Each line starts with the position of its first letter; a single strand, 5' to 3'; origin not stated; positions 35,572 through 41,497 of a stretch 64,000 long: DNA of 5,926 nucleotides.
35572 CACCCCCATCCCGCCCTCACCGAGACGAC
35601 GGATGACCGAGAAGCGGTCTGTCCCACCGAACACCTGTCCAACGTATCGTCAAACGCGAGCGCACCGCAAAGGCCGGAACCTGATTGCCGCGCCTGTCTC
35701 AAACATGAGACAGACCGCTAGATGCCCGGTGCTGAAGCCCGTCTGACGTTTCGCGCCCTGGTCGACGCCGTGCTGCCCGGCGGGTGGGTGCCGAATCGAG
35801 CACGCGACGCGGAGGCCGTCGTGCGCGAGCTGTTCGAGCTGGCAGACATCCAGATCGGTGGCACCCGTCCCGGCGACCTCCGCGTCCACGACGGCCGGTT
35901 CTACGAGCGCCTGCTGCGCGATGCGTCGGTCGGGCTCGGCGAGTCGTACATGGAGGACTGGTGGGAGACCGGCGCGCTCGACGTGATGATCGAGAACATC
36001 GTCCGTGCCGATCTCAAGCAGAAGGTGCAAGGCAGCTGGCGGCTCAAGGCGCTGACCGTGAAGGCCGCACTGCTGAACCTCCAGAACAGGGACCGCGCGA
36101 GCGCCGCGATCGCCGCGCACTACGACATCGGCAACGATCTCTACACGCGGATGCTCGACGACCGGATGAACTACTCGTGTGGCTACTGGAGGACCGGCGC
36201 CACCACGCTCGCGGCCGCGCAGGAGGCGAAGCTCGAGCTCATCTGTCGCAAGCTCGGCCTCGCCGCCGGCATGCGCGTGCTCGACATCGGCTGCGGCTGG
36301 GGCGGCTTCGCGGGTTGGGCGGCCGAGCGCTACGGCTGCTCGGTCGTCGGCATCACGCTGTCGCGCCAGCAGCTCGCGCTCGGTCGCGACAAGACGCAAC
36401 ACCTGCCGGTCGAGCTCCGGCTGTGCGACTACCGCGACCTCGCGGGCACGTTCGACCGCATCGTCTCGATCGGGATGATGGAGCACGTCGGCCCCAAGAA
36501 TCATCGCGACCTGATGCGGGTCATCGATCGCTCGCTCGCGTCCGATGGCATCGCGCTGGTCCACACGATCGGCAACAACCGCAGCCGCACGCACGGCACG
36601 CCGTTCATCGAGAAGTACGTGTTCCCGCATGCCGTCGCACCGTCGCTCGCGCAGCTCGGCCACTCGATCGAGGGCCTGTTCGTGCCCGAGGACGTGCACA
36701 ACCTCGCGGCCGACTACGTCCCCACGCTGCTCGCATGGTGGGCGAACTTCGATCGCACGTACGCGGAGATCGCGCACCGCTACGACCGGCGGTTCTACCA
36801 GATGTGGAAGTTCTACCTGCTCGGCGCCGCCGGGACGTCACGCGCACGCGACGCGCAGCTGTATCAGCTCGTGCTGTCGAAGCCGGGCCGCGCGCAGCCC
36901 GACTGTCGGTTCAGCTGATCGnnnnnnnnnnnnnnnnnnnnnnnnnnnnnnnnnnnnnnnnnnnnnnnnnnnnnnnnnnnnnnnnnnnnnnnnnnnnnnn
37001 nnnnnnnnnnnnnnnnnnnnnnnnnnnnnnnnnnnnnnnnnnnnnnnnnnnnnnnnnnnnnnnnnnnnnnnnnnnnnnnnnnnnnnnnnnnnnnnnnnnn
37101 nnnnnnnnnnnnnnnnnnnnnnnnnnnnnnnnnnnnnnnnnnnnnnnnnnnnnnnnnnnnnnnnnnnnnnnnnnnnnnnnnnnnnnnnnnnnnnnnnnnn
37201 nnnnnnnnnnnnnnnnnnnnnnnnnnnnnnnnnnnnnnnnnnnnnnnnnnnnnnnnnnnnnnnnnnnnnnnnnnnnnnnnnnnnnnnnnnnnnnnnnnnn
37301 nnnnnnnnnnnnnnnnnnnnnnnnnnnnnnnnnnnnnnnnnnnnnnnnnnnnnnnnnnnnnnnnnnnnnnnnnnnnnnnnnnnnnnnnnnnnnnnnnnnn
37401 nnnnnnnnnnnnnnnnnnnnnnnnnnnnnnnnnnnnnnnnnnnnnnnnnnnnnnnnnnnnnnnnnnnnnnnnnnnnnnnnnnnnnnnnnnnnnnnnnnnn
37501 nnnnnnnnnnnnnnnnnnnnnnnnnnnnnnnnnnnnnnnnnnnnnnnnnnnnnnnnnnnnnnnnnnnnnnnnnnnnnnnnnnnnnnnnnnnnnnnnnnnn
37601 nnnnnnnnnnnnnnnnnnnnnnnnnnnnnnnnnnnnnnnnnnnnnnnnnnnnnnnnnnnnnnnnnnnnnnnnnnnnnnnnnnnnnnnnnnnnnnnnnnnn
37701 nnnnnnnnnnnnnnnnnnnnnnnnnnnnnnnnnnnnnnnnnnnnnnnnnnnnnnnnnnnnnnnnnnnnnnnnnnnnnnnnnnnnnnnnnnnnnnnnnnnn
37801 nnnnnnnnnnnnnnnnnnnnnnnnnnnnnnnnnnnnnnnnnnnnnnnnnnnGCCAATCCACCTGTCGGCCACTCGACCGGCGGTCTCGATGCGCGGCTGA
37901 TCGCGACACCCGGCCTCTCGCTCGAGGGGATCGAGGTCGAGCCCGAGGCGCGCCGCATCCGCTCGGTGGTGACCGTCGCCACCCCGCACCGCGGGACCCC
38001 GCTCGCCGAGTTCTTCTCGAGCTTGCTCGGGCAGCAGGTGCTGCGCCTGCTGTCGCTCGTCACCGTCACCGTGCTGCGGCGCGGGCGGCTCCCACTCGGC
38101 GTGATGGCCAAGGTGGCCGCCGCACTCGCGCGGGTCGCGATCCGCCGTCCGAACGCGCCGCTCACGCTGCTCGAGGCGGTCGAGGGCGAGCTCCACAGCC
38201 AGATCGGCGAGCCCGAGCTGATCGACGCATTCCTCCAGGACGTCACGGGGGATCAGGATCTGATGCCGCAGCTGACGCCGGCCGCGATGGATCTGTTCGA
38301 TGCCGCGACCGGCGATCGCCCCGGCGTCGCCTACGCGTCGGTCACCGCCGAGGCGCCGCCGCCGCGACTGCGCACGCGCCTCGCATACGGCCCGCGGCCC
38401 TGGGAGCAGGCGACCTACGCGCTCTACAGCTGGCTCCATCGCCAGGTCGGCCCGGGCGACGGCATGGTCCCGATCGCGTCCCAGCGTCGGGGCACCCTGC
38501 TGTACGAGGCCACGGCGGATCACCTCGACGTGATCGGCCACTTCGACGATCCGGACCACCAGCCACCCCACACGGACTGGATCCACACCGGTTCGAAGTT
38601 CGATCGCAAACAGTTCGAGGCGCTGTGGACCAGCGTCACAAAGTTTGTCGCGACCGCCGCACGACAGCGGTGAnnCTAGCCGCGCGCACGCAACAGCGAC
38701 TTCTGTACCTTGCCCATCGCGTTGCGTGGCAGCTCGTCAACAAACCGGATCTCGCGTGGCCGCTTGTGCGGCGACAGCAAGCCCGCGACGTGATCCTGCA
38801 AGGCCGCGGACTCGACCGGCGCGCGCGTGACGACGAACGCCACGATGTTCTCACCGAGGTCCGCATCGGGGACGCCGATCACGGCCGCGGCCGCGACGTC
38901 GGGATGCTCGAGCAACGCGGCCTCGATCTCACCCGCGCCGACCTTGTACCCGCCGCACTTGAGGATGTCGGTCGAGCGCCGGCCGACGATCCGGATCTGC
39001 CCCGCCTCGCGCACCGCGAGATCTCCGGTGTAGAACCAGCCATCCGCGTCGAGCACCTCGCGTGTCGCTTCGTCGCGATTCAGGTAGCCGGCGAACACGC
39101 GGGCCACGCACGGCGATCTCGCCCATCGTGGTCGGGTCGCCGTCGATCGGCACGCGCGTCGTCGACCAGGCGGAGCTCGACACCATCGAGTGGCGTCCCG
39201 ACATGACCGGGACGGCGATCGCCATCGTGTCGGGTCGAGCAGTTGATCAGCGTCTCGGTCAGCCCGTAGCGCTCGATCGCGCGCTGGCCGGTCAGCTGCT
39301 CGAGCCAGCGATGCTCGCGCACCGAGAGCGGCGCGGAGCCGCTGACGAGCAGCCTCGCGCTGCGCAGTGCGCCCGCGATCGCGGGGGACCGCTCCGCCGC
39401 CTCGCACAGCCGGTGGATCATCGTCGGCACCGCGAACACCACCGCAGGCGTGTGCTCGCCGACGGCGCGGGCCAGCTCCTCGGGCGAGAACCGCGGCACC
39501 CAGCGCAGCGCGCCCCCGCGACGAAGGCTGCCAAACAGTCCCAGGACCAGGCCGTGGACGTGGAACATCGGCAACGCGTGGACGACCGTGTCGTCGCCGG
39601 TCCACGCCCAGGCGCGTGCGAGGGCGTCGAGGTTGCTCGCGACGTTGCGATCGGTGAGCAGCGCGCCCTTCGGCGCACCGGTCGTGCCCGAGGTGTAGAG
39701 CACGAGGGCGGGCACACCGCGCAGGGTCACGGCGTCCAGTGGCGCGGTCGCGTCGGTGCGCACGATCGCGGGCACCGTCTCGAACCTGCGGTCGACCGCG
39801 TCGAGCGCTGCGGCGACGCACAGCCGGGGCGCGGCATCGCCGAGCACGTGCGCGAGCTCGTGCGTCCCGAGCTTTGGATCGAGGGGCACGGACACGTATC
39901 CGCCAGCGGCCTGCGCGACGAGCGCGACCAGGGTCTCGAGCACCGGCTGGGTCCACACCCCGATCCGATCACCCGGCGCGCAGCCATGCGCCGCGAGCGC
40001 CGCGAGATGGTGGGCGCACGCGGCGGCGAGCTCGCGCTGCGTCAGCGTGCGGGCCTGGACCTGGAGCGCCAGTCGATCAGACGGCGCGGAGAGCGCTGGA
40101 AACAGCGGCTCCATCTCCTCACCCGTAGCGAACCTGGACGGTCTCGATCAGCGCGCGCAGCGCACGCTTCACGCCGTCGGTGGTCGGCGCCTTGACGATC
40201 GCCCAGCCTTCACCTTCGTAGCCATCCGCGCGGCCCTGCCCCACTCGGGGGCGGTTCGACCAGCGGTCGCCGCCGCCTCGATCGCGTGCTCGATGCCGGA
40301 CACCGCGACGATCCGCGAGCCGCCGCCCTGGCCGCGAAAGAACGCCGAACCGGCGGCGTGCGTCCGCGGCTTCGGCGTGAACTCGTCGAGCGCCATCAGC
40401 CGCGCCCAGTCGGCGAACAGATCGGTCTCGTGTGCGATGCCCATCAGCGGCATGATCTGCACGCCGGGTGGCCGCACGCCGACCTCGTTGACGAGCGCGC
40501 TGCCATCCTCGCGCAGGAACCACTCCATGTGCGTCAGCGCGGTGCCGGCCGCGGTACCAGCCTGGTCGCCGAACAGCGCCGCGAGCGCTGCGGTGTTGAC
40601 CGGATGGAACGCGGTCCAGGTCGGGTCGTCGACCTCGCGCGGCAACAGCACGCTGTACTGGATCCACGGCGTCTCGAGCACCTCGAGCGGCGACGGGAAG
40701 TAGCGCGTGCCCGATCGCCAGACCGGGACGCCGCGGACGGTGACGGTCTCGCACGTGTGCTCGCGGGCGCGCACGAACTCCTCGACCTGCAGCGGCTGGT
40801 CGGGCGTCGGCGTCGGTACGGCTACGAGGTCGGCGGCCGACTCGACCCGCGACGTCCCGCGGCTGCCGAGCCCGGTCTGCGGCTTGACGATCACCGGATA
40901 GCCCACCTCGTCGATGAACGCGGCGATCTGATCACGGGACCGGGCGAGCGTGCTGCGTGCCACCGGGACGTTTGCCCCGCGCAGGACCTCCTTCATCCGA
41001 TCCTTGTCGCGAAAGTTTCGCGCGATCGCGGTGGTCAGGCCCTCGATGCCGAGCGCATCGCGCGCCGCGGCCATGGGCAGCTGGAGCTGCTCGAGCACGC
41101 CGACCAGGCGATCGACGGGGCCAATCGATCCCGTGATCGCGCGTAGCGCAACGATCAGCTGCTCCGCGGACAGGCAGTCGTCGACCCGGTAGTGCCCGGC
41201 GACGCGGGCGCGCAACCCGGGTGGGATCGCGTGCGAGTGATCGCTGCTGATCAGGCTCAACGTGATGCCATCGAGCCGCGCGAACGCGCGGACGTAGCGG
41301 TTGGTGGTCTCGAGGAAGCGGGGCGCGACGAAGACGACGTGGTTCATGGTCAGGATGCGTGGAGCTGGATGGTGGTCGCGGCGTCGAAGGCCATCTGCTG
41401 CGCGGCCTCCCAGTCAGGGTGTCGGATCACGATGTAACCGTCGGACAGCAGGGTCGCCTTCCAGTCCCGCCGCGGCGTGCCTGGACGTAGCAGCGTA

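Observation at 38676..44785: The RNAP-mimic heads a tight operon with two paralogous ATP-grasp ligases and an AMP-dependent synthetase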

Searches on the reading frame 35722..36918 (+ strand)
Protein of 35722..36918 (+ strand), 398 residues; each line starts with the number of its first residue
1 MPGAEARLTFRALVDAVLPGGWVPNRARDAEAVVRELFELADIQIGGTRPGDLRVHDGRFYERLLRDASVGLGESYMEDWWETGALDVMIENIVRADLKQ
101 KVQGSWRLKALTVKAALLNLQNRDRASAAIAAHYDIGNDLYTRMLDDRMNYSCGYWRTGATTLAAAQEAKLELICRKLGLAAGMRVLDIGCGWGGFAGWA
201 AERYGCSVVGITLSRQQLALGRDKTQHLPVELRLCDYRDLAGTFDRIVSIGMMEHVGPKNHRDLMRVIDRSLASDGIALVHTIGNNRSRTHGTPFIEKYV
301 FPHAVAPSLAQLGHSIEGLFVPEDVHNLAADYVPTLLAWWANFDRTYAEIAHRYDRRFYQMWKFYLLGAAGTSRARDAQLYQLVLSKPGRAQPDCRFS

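Call 72: search_protein_families(library=pfam, proteins=[window:35722-36918:+], max_evalue=0.001)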
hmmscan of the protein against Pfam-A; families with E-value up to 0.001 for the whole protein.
window:35722-36918:+ (398 aa): 7 families
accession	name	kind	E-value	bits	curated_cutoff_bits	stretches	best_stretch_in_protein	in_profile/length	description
PF02353.26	CMAS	-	3e-76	256.8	27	1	123-383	3-273/273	Mycolic acid cyclopropane synthetase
PF13649.12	Methyltransf_25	-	2e-15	57.7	27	1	186-276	1-97/97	Methyltransferase domain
PF08241.18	Methyltransf_11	-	1.2e-13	51.9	21.2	1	187-279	1-94/95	Methyltransferase domain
PF13489.12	Methyltransf_23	-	3.7e-12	46.7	27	1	179-293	17-124/164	Methyltransferase domain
PF08242.18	Methyltransf_12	-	1.5e-09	38.9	30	1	187-277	1-97/98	Methyltransferase domain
PF01728.25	FtsJ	-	4.9e-07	30.3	24.1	1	170-222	8-59/181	FtsJ-like methyltransferase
PF13847.12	Methyltransf_31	-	1.8e-06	28.2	27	1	182-284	3-113/145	Methyltransferase domain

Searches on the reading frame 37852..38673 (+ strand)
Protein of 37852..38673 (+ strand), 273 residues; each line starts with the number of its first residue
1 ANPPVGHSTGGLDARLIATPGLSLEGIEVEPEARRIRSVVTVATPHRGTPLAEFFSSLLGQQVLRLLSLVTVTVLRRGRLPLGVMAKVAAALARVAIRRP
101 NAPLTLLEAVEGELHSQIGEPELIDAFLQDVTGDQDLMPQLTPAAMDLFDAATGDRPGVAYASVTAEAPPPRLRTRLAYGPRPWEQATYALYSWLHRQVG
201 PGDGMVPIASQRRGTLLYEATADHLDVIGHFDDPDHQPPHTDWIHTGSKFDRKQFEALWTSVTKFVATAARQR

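Call 72: search_protein_families(library=pfam, proteins=[window:37852-38673:+], max_evalue=0.001)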
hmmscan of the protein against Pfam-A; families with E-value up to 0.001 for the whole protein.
window:37852-38673:+ (273 aa): 1 family
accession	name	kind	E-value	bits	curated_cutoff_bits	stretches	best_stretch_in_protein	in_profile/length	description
PF24096.1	DUF7379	-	0.00035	21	33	1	5-54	75-120/191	Domain of unknown function (DUF7379)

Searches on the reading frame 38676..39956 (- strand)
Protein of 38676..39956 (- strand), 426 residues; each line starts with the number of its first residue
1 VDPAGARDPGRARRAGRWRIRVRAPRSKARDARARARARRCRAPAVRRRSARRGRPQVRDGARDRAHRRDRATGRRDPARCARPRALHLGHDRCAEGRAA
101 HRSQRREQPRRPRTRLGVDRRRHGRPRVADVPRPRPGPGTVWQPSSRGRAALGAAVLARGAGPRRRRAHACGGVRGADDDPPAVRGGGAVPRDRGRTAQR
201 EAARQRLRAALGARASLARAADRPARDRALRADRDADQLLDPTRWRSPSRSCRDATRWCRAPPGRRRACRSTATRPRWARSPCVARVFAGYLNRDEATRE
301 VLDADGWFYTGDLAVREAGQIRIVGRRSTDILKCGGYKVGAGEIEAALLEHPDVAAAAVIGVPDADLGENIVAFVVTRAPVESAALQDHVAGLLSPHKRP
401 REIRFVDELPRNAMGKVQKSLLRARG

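Call 3: search_protein_families(library=pfam, proteins=[window:38676-39956:-], max_evalue=0.01)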
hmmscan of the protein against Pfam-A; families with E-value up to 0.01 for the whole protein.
window:38676-39956:- (426 aa): 1 family
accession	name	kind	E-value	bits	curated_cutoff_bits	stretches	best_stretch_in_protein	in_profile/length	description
PF13193.12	AMP-binding_C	-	2.5e-21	76.8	24.5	1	343-416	1-76/76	AMP-binding enzyme C-terminal domain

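Call 4: search_protein_families(library=ncbifam, proteins=[window:38676-39956:-], max_evalue=0.01)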
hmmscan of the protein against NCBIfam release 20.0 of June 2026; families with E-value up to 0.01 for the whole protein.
window:38676-39956:- (426 aa): 96 families (the best 25 are shown)
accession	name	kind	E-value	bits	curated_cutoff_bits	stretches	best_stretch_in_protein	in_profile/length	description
NF005858.0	PRK07787.1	subfamily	2.1e-64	217.7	575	1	285-423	330-469/471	acyl-CoA synthetase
NF005702.0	PRK07514.1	subfamily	1.1e-37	129.6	558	1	286-424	358-498/506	malonyl-CoA synthase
NF005801.1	PRK07656.1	equivalog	1.5e-37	129.4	657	1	286-423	361-500/500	FadD3 family acyl-CoA ligase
NF004837.0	PRK06187.1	subfamily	1.8e-36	125.5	476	1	280-425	378-521/531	long-chain-fatty-acid--CoA ligase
NF004758.0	PRK06087.1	equivalog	1.2e-33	116.3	736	1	286-423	391-532/548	medium-chain fatty-acid--CoA ligase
NF009233.0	PRK12583.1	subfamily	2.4e-33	115.4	832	1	286-424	408-548/558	fatty acid CoA ligase family protein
NF006182.0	PRK08316.1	subfamily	2.3e-32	112.2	663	1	286-424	376-515/523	fatty acyl-CoA synthetase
NF006572.0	PRK09088.1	equivalog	1.2e-30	106.7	696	1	286-424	346-485/491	acyl-CoA synthetase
NF052580.1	Str24CoAsynCasG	equivalog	3.2e-30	105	750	1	287-420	409-544/548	steroid-24-oyl-CoA synthetase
NF005676.0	PRK07470.1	equivalog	7e-30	104.1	774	1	285-424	387-527/544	acyl-CoA synthetase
NF004229.0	PRK05677.1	subfamily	6.3e-28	97.6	879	1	286-423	413-552/563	long-chain-fatty-acid--CoA ligase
NF004114.0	PRK05605.1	equivalog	7.6e-28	97.1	766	1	286-423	428-566/575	long-chain-fatty-acid--CoA ligase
NF008192.1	PRK10946.1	equivalog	1.3e-27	96.3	783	1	287-424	389-527/534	(2,3-dihydroxybenzoyl)adenylate synthase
NF006020.0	PRK08162.1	subfamily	2.7e-27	95.3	677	1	287-424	399-536/545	acyl-CoA synthetase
NF002966.0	PRK03640.1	equivalog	7.6e-27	94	556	1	286-424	341-478/483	o-succinylbenzoate--CoA ligase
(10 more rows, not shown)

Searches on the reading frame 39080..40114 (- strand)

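Call 3: search_protein_families(library=pfam, proteins=[window:39080-40114:-], max_evalue=0.01)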
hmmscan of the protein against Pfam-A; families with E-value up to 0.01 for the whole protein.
window:39080-40114:- (344 aa): 1 family
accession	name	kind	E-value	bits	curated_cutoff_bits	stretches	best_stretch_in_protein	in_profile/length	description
PF00501.34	AMP-binding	-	9.5e-63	212.7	29.9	1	11-328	9-367/384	AMP-binding enzyme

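Call 4: search_protein_families(library=ncbifam, proteins=[window:39080-40114:-], max_evalue=0.01)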
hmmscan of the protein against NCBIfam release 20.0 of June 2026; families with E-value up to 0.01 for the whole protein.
window:39080-40114:- (344 aa): 99 families (the best 25 are shown)
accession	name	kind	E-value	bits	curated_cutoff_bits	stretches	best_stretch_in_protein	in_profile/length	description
NF005858.0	PRK07787.1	subfamily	3.7e-96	322.4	575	1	10-321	13-312/471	acyl-CoA synthetase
NF005702.0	PRK07514.1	subfamily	7.9e-63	212.5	558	1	9-322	14-341/506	malonyl-CoA synthase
NF004114.0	PRK05605.1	equivalog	3e-43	148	766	2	134-329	222-417/575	long-chain-fatty-acid--CoA ligase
NF004837.0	PRK06187.1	subfamily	1.6e-41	142.2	476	2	136-322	173-363/531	long-chain-fatty-acid--CoA ligase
NF004511.1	PRK05852.1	equivalog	1e-34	120.1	650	1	18-321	21-346/505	FadD7 family fatty acid--CoA ligase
TIGR01733.1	AA-adenyl-dom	subfamily_domain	2.1e-34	119.1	317.4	1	28-321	4-311/409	amino acid adenylation domain-containing protein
NF006572.0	PRK09088.1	equivalog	3.5e-33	115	696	1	19-323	24-331/491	acyl-CoA synthetase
NF005307.0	PRK06839.1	equivalog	3.4e-32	111.7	748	1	13-322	17-336/496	o-succinylbenzoate--CoA ligase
NF005801.1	PRK07656.1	equivalog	1.6e-31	109.5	657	2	136-320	167-352/500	FadD3 family acyl-CoA ligase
NF006181.0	PRK08314.1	subfamily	2.7e-31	108.5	705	2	136-321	207-389/563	long-chain-fatty-acid--CoA ligase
NF052269.1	Staph_lig_FadD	equivalog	1.4e-30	106.1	650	1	33-323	36-337/499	long-chain-fatty-acid--CoA ligase FadD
NF004808.0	PRK06155.1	equivalog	1.1e-28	99.9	722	2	105-321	154-361/542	ATP-dependent acyl-CoA ligase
NF005714.0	PRK07529.1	subfamily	2.2e-28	99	632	2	135-324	220-412/640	acyl-CoA synthetase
NF009233.0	PRK12583.1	subfamily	8e-28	97.1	832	2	135-320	203-390/558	fatty acid CoA ligase family protein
NF009071.0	PRK12406.1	subfamily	9.7e-28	96.8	701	2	125-320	146-342/510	acyl-CoA synthetase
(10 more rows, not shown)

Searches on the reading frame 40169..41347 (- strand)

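Call 3: search_protein_families(library=pfam, proteins=[window:40169-41347:-], max_evalue=0.01)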
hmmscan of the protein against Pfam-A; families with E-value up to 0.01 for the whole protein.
window:40169-41347:- (392 aa): 5 families
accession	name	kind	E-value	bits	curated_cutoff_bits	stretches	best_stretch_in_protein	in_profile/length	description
PF02786.22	CPSase_L_D2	-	2e-08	34.5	19.8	1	114-177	1-66/211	Carbamoyl-phosphate synthase L chain, ATP binding domain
PF02222.28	ATP-grasp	-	4.4e-08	33.4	27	1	122-293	3-163/179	ATP-grasp domain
PF07478.18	Dala_Dala_lig_C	-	5.5e-05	23.2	24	1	131-200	17-89/204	D-ala D-ala ligase C-terminus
PF13549.11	ATP-grasp_5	-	0.00053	19.9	27.6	1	111-155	8-52/221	ATP-grasp domain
PF08443.16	RimK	-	0.0056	16.7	21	1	113-159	2-50/188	RimK-like ATP-grasp domain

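Call 4: search_protein_families(library=ncbifam, proteins=[window:40169-41347:-], max_evalue=0.01)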
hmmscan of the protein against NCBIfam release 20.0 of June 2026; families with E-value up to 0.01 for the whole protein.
window:40169-41347:- (392 aa): 45 families (the best 25 are shown)
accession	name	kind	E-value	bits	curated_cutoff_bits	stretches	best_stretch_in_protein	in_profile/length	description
NF002563.0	PRK02186.1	subfamily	8.9e-14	50.7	625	1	96-349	89-333/890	argininosuccinate lyase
TIGR01161.1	purK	equivalog_domain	2.8e-11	43.3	318.4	1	110-293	94-266/362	5-(carboxyamino)imidazole ribonucleotide synthase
NF002378.0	PRK01372.1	subfamily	8.8e-11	41.1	243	1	59-209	54-196/305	D-alanine--D-alanine ligase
NF010623.0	PRK14016.1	subfamily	3.4e-09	35.4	877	1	104-165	203-265/871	cyanophycin synthetase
NF002525.0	PRK01966.1-1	equivalog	3.7e-08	32.7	457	1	30-293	67-320/364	D-alanine--D-alanine ligase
TIGR02068.2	cya_phycin_syn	equivalog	3.8e-08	31.8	850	1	106-165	204-264/862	cyanophycin synthetase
TIGR00768.1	rimK_fam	subfamily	8e-08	32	143.4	1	108-174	81-147/276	RimK family alpha-L-glutamate ligase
NF009554.0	PRK12999.1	equivalog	2.5e-07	28.9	965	1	86-175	91-182/1147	pyruvate carboxylase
TIGR02144.1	LysX_arch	equivalog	3.3e-07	29.7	275.6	1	89-175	61-148/281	lysine biosynthesis protein LysX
TIGR01205.1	D_ala_D_alaTIGR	subfamily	3.5e-07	29.5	245.65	1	113-203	105-202/318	D-alanine--D-alanine ligase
TIGR01369.1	CPSaseII_lrg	equivalog_domain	9.6e-07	26.8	1027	1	111-176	124-189/1052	carbamoyl-phosphate synthase (glutamine-hydrolyzing) large subunit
NF003671.0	PRK05294.1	equivalog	1.6e-06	26.1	599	1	110-175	124-189/1058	carbamoyl-phosphate synthase large subunit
NF009402.0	PRK12767.1-1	equivalog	2.8e-06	26.4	218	1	112-175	113-174/329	carbamoyl phosphate synthase-like protein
NF004679.0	PRK06019.1-5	equivalog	3.1e-06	26.3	326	1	112-289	97-264/376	5-(carboxyamino)imidazole ribonucleotide synthase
NF053745.1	AAntcapLigBacD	equivalog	3.3e-06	25.7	850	1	86-162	108-184/471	alanine--anticapsin ligase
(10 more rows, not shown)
